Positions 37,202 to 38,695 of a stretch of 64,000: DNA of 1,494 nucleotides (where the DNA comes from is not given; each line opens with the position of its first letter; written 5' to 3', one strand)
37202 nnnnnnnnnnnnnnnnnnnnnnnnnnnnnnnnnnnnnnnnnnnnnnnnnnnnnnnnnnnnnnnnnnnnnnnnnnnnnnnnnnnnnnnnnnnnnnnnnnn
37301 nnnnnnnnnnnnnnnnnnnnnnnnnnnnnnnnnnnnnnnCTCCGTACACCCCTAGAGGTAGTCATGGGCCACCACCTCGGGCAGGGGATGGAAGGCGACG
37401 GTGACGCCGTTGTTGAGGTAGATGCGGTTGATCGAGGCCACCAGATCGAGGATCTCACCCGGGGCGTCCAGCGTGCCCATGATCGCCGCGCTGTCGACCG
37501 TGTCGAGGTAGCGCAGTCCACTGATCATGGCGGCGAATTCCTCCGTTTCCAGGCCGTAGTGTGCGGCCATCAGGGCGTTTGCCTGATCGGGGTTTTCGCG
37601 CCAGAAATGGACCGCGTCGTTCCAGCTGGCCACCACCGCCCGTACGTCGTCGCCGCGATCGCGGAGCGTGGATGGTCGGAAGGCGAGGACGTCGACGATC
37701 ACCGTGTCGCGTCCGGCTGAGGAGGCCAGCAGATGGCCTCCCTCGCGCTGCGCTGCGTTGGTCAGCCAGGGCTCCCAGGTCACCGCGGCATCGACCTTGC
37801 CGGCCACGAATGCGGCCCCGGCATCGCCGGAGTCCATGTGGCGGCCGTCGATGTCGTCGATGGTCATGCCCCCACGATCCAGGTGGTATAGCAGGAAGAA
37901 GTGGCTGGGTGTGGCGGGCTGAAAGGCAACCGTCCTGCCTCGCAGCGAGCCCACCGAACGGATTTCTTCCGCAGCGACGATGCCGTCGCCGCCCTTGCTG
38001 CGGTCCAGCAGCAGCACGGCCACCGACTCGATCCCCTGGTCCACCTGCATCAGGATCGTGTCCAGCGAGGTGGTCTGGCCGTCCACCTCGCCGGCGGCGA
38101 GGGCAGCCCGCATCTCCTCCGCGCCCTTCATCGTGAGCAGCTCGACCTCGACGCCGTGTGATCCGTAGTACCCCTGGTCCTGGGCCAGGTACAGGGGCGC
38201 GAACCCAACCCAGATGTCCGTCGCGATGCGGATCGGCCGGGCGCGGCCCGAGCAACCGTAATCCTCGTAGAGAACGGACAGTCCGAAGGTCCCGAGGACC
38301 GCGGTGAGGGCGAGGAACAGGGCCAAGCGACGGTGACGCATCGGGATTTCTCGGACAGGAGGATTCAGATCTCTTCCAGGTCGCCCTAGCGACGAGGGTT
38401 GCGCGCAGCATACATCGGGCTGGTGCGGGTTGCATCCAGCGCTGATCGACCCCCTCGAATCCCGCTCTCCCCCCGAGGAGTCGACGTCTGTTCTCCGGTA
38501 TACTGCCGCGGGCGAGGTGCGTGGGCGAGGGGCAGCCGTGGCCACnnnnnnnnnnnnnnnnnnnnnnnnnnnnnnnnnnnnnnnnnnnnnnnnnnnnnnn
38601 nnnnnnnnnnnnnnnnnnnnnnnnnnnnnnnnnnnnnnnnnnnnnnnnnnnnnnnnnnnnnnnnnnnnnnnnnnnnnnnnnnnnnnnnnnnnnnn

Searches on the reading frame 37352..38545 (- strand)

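Call 7: search_protein_families(library=pfam, proteins=[window:37352-38545:-], max_evalue=0.01)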
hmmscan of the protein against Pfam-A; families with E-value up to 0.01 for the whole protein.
window:37352-38545:- (397 aa): 4 families
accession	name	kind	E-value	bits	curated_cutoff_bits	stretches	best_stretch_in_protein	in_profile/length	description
PF13379.11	NMT1_2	-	2e-20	74.1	24.7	1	104-324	7-246/252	NMT1-like family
PF09084.16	NMT1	-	4.5e-20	72.9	20.5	1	114-322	3-216/216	NMT1/THI5 like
PF12974.12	Phosphonate-bd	-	8.1e-08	32.4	27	1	131-267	28-173/242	ABC transporter, phosphonate, periplasmic substrate-binding protein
PF04069.17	OpuAC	-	0.0095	16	21.2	0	129-265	26-185/257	Substrate binding domain of ABC-type glycine betaine transport system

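Call 8: search_protein_families(library=padloc, proteins=[window:37352-38545:-], max_evalue=0.01)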
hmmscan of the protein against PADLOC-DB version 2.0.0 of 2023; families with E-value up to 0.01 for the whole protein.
window:37352-38545:- (397 aa): 0 families
